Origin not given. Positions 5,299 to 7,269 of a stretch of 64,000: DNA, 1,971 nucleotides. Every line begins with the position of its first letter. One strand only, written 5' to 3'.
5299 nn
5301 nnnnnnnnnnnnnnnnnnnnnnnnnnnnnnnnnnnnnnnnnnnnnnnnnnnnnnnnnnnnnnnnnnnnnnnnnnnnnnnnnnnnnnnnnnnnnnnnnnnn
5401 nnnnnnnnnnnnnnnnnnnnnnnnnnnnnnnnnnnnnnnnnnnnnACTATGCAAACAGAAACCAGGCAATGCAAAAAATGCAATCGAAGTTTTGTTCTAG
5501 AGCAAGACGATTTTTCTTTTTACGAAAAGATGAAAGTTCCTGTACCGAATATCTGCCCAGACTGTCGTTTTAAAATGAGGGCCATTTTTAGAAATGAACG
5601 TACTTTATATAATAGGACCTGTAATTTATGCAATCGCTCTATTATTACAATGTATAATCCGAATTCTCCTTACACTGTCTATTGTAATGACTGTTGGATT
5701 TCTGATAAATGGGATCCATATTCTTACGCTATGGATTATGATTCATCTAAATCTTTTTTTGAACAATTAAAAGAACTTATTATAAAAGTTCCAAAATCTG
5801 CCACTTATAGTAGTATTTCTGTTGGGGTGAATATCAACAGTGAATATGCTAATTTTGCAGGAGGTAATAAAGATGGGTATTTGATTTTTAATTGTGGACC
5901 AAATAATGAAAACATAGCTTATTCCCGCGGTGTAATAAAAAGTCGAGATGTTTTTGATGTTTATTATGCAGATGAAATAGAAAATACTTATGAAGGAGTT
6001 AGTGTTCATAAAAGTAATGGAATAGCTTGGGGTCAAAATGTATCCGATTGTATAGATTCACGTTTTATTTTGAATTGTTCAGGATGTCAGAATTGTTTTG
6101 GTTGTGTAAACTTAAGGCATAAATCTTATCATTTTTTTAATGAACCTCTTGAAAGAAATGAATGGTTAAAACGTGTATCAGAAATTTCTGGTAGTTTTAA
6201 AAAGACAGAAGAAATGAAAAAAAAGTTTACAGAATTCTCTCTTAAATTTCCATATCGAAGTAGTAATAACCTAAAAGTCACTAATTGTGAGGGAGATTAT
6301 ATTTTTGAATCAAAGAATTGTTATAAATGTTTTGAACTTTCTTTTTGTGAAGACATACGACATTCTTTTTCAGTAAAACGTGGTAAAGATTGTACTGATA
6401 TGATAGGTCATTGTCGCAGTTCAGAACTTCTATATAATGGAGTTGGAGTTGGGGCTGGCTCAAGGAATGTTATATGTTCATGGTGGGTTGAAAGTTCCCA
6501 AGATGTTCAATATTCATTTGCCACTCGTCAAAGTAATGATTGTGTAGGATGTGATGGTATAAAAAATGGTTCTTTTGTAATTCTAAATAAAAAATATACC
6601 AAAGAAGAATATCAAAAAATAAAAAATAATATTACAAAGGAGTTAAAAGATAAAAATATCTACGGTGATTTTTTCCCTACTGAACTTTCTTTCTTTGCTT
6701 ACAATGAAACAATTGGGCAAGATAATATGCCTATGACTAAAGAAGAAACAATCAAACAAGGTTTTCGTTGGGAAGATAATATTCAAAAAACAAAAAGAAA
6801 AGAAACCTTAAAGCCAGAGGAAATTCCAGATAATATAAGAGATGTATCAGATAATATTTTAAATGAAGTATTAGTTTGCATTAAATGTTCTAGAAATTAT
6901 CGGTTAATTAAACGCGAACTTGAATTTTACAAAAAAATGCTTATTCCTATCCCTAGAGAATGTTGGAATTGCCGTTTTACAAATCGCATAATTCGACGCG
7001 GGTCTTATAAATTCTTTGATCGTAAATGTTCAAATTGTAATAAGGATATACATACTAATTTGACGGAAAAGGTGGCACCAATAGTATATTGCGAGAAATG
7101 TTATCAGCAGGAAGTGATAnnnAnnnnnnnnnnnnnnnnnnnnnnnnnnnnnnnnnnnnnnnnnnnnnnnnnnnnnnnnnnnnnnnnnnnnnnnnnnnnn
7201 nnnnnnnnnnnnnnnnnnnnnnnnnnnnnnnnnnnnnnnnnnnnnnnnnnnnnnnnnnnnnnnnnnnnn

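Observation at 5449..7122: Family of three large Cys-rich proteins with double zinc-ribbon modules at both termini, with no family I can name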

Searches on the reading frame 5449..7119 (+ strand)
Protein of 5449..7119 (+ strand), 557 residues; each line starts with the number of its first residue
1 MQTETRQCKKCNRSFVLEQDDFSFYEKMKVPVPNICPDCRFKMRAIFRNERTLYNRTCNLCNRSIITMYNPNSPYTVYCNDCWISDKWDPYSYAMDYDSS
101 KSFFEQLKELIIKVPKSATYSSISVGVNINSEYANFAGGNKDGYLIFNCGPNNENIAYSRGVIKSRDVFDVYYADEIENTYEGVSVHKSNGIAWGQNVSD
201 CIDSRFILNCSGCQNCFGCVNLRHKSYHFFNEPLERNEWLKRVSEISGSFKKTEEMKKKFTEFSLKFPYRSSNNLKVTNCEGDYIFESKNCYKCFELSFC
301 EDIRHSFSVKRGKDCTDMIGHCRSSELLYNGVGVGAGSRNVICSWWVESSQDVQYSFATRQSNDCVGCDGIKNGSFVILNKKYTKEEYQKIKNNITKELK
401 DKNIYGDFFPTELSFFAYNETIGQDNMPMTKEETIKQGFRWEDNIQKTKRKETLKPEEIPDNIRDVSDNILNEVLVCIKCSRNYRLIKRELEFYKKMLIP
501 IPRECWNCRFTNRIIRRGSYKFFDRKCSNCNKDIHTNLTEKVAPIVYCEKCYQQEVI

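Call 3: search_protein_families(library=pfam, proteins=[window:5449-7119:+], max_evalue=1)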
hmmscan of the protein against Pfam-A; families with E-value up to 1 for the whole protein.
window:5449-7119:+ (557 aa): 4 families
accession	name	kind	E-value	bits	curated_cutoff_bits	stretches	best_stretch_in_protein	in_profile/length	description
PF13451.12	zf_Tbcl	-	0.0076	16.6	24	1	5-45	4-45/48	Probable treble clef domain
PF23477.1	zf_Tbcl_2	-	0.036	14.2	27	1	51-85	1-35/37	Probable treble clef zinc finger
PF05443.17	ROS_MUCR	-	0.053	14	25.4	1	440-497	30-87/123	ROS/MUCR transcriptional regulator protein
PF04134.17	DCC1-like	-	0.058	15.1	27.8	0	53-67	2-16/113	DCC1-like thiol-disulfide oxidoreductase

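Call 4: search_protein_families(library=ncbifam, proteins=[window:5449-7119:+], max_evalue=1)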
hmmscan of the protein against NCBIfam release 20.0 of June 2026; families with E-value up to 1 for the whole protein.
window:5449-7119:+ (557 aa): 1 family
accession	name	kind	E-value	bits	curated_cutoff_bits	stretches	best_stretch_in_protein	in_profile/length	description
TIGR04272.1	cxxc_cxxc_Mbark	domain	0.16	11.8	36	1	51-83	1-33/37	CxxC-x17-CxxC domain-containing protein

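Call 6: find_homologous_proteins(query=window:5449-7119:+)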
Query window:5449-7119:+ (557 aa): 3697 proteins with E <= 0.001 among 8000 candidates; the best 120 are listed.
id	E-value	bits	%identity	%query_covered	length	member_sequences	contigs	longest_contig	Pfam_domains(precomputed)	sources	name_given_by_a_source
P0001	0.0e+0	1311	100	100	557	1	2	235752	-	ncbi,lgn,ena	-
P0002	0.0e+0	1075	79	100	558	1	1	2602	-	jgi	-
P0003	0.0e+0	1063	79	100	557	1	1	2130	-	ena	-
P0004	0.0e+0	1056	78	100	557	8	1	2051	-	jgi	-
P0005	0.0e+0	1053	78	100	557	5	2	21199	-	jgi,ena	-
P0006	0.0e+0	1050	77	100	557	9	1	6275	-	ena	-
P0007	0.0e+0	1048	78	100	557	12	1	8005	-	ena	-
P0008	0.0e+0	1043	77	100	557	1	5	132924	-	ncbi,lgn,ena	ncbi:MAG: hypothetical protein AAB786_02755 [Patescibacteria group bacterium]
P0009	0.0e+0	1043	78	100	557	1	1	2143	-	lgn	-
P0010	0.0e+0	1042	77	97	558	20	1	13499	-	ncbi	ncbi:hypothetical protein COW91_02540, partial [Candidatus Nomurabacteria bacterium CG22_combo_CG10-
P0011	0.0e+0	1041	78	100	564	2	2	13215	-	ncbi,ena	-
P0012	0.0e+0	1041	78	97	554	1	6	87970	-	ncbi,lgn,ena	ncbi:MAG: hypothetical protein AAB595_02345 [Patescibacteria group bacterium]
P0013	0.0e+0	1040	78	99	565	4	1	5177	-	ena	-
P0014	0.0e+0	1031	77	100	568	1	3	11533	-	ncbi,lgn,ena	-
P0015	0.0e+0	1029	76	99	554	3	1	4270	-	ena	-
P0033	6.2e-289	978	74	100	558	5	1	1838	PF23477.2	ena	-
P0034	8.8e-288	974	72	100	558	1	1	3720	PF23477.2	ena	-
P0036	3.5e-284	962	71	99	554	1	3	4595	PF23477.2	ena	-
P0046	6.9e-245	832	62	100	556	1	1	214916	-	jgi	jgi:hypothetical protein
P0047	6.1e-244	829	63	100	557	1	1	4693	PF23477.2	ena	-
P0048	1.5e-243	828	60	100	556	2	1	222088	PF23477.2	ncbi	-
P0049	4.5e-243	826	62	100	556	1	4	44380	PF23477.2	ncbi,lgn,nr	ncbi:MAG: hypothetical protein HYW65_03910 [Candidatus Liptonbacteria bacterium]|nr:hypothetical pro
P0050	2.0e-242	824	63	99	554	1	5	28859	PF23477.2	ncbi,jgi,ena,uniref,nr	ncbi:MAG: hypothetical protein A3B25_01230 [Candidatus Ryanbacteria bacterium RIFCSPLOWO2_01_FULL_48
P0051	6.1e-242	823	61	100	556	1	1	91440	PF23477.2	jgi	jgi:hypothetical protein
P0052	1.3e-241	822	62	99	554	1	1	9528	PF23477.2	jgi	-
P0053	1.6e-241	821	62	99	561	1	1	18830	PF23477.2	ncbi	-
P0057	5.4e-239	813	61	99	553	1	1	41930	PF23477.2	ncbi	ncbi:MAG: hypothetical protein V2A55_00120 [Candidatus Jorgensenbacteria bacterium]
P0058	9.4e-239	812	62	99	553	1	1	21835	PF23477.2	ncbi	-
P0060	1.7e-238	811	61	100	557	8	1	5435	PF23477.2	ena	-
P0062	8.6e-238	809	62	100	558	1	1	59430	PF23477.2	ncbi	-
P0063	2.5e-236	804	59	100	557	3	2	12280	PF13451.13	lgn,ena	-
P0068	5.1e-234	796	61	99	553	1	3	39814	PF23477.2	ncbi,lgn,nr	ncbi:hypothetical protein HYW72_00160 [Candidatus Nomurabacteria bacterium]|nr:hypothetical protein 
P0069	7.7e-234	796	60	100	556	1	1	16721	PF23477.2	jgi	jgi:hypothetical protein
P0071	2.4e-233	794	65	91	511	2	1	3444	PF13451.13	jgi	jgi:hypothetical protein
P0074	3.1e-231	787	59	100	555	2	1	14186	PF23477.2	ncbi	-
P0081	2.0e-228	778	59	100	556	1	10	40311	PF23477.2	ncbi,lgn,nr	ncbi:MAG: hypothetical protein HYY10_02975 [Candidatus Liptonbacteria bacterium]|nr:hypothetical pro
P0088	2.2e-227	775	59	100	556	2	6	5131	PF23477.2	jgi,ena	-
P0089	2.6e-227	774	59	100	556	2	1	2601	PF23477.2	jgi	-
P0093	1.1e-226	772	57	99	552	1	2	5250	PF23477.2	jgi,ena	-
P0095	1.4e-226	772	58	100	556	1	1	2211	PF23477.2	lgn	-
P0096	1.0e-225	769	57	100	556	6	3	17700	PF23477.2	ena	-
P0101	6.1e-223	760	57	100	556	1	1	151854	PF23477.2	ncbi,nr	ncbi:MAG: hypothetical protein NUV53_03720 [Patescibacteria group bacterium]|nr:hypothetical protein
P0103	1.9e-222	758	58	99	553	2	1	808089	-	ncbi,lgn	-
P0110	4.6e-219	747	56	100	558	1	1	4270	PF13451.13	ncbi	-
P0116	2.0e-216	738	56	100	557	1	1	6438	PF23477.2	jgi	jgi:hypothetical protein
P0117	2.3e-216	738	63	88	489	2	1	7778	PF23477.2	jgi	jgi:CxxC-x17-CxxC domain-containing protein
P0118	3.9e-216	737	56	100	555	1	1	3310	PF13451.13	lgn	-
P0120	1.4e-215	736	54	100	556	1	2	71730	PF23477.2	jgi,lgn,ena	-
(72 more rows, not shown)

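Call 7: search_solved_structures(query=A1, max_evalue=10)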
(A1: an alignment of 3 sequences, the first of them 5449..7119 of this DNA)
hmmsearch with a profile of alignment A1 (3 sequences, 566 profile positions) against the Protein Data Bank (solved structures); distinct sequences matched with E-value up to 10: 0.

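Call 17: find_encoding_contigs(protein=P0046, flank=6000, max_places=3)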
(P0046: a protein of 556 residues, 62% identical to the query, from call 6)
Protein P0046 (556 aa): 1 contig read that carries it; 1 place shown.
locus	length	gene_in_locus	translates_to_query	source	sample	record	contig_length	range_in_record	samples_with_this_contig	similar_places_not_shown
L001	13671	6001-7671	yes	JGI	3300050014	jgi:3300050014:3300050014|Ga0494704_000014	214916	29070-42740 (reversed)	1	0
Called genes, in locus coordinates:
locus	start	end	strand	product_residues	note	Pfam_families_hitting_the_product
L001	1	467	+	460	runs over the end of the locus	-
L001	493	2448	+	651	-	PF02534:T4SS-DNA_transf (faint), PF10412:TrwB_AAD_bind, PF01935:DUF87 (weak), PF12696:TraG-D_C (weak), PF23477:zf_Tbcl_2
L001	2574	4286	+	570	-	-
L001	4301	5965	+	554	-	-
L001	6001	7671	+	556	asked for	-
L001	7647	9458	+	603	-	-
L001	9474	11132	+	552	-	-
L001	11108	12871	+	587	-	-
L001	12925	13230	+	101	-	PF03091:CutA1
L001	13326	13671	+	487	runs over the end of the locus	PF01935:DUF87 (faint), PF10412:TrwB_AAD_bind, PF12696:TraG-D_C (weak)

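Call 18: find_encoding_contigs(protein=P0103, flank=6000, max_places=3)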
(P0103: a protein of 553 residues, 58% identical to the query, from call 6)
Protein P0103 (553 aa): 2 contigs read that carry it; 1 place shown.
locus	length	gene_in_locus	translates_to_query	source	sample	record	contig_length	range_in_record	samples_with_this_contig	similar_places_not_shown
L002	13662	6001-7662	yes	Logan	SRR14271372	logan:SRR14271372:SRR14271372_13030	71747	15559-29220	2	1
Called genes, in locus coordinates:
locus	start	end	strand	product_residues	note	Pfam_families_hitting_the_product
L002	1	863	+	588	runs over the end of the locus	-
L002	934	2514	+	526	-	-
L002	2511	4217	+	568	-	-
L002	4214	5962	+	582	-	-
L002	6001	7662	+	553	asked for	-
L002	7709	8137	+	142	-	PF01467:CTP_transf_like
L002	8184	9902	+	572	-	PF12846:AAA_10 (weak), PF01935:DUF87, PF10412:TrwB_AAD_bind, PF12696:TraG-D_C (weak)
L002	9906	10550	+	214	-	PF01746:tRNA_m1G_MT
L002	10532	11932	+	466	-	PF03772:Competence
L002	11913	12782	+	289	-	PF00753:Lactamase_B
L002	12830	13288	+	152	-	-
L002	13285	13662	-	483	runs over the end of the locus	PF00005:ABC_tran, PF02463:SMC_N (faint), PF03193:RsgA_GTPase (faint), PF13191:AAA_16 (faint), PF13401:AAA_22 (faint), PF13476:AAA_23 (faint), PF13555:AAA_29 (faint), PF00005:ABC_tran, +5 more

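Call 23: predict_structure(alignment_id=A2)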
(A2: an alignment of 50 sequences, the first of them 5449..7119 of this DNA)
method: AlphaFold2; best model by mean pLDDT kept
length: 557 residues; sequences in the alignment: 50
mean_pLDDT: 84.9   pTM: 0.85
mean pLDDT of the five models: 84.9, 82.7, 78.8, 78.7, 78.6
residues with pLDDT >= 90: 242; 70-90: 246; 50-70: 69; < 50: 0
segments of 3 or more residues with pLDDT < 50: none
pLDDT, mean of each block of 10 residues (from residue 1): 82 86 84 89 90 92 94 94 91 96 96 94 80 85 86 87 82 73 75 75 71 72 73 88 93 93 87 63 63 68 69 67 71 70 70 85 91 94 97 95 90 93 88 94 91 96 97 96 92 94 90 81 89 87 87 75
secondary structure, 60 per line:
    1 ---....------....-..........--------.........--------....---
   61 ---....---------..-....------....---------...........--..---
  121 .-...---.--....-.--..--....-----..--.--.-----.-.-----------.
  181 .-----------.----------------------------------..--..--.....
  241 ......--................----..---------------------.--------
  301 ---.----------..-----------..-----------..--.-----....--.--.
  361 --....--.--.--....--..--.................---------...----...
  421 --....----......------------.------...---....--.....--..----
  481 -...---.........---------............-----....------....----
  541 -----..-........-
elements in order: E4-7 E14-17 H19-28 H37-45 E54-57 E64-67 H80-83 H90-93 H103-113 E132-135 E144-147 H236-246 H250-264 E351-354 E363-366 E375-378 H385-401 H423-426 H431-436 H468-472 E482-484 H488-496 H506-517 E523-526 E533-536 H549-556

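Call 32: search_protein_representatives(alignment_id=A2)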
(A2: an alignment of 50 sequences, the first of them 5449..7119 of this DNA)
Query: 50 sequences, 556 profile positions. Proteins with E-value up to 0.001 (for the whole library): 5108; up to 1e-10: 3580; up to 1e-30: 2105. The best 150 are listed.
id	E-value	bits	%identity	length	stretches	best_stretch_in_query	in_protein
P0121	9.0e-220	747.6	-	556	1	1-556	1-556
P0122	4.7e-203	692.5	-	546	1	7-553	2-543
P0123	1.6e-198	677.5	-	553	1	1-555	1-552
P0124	8.3e-196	668.5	-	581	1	1-555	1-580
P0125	2.5e-193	660.4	-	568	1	1-556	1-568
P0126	9.8e-190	648.5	-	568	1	2-556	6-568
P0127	1.5e-186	637.9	-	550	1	7-556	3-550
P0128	1.2e-182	625.1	-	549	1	7-556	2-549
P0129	2.7e-182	623.9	-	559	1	5-555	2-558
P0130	5.5e-181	619.6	-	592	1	3-556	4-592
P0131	1.4e-179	614.9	-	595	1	1-555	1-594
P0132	4.0e-177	606.9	-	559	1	5-555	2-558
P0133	4.6e-177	606.7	-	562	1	6-555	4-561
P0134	5.5e-177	606.4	-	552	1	7-556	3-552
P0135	9.5e-176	602.3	-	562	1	7-555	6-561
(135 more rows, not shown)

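Call 37: find_related_loci(query=A2, collection=genome_contigs, flank=10000)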
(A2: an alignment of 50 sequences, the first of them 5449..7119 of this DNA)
Query A2 (557 aa) in genome_contigs; peptide patterns used: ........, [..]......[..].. (x = any residue, [..] = any of these).
597 stretches matched a pattern (row limit reached: there are more); 562 encode a relative of the query (tblastn E <= 1e-3); the best 80 are kept; 79 distinct loci.
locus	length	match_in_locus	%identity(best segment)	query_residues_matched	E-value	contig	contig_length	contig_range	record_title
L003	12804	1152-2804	79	4-556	0e+0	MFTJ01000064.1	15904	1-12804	MAG: Candidatus Nomurabacteria bacterium RIFCSPHIGHO2_01_FULL_39_10 rifcsphigho2_01_scaffold_8324, whole genome shotgun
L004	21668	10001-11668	60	1-557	0e+0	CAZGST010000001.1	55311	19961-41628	MAG TPA_asm: uncultured Candidatus Saccharibacteria bacterium isolate SRP124282_co6_148 genome assembly, contig: NODE_26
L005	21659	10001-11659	58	1-557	0e+0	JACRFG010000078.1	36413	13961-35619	MAG: Candidatus Jorgensenbacteria bacterium isolate NC_groundwater_1719_Pr3_B-0.1um_43_9 SR-2_scaffold_141_3380260, whol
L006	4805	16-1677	56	1-557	0e+0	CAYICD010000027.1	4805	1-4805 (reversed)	MAG TPA_asm: uncultured Candidatus Saccharibacteria bacterium isolate ERP119705_co18_662 genome assembly, contig: NODE_2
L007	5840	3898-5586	56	1-556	0e+0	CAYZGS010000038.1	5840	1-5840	MAG TPA_asm: uncultured Candidatus Saccharibacteria bacterium isolate SRP062349_co1_62 genome assembly, contig: NODE_462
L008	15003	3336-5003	56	1-557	0e+0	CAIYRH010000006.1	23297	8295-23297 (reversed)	Candidatus Staskawiczbacteria bacterium isolate AlinenLipids_bin-9095 genome assembly, contig: bin-9095:06/18, whole gen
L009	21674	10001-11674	78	1-556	0e+0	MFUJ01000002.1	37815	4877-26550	MAG: Candidatus Nomurabacteria bacterium RIFCSPHIGHO2_12_FULL_37_29 rifcsphigho2_12_scaffold_1173, whole genome shotgun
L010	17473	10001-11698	55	1-556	0e+0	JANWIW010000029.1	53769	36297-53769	MAG: Candidatus Paceibacterota bacterium isolate CRAIB_MAG51 c_000000100365, whole genome shotgun sequence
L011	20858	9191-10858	54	1-557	0e+0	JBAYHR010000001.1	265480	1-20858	MAG: Candidatus Paceibacterota bacterium isolate SO_2016_GW1_154 scaffold00065_OW334_2016, whole genome shotgun sequence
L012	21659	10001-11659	53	1-557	0e+0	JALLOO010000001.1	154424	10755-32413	Patescibacteria group bacterium AH-259-L05 AH-259-L05_NODE_1, whole genome shotgun sequence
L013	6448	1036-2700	54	1-557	0e+0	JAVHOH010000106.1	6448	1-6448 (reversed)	MAG: Candidatus Paceibacterota bacterium isolate WB02no19_35_22 NODE_7842_length_6448_cov_14.505240, whole genome shotgu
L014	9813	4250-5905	54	4-557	0e+0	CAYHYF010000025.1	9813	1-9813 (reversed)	MAG TPA_asm: uncultured Candidatus Saccharibacteria bacterium isolate ERP119705_co17_297 genome assembly, contig: NODE_1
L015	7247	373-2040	53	1-557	0e+0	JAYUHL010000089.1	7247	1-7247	MAG: Candidatus Paceibacterota bacterium isolate GFS_8391 GFS_8391_88, whole genome shotgun sequence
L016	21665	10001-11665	58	1-557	0e+0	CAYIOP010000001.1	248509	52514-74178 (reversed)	MAG TPA_asm: uncultured Candidatus Saccharibacteria bacterium isolate ERP119705_co3_310 genome assembly, contig: NODE_15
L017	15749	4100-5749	54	1-556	0e+0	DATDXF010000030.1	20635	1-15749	MAG TPA_asm: Candidatus Paceibacterota bacterium isolate SMAG_U8131 k141_1419598, whole genome shotgun sequence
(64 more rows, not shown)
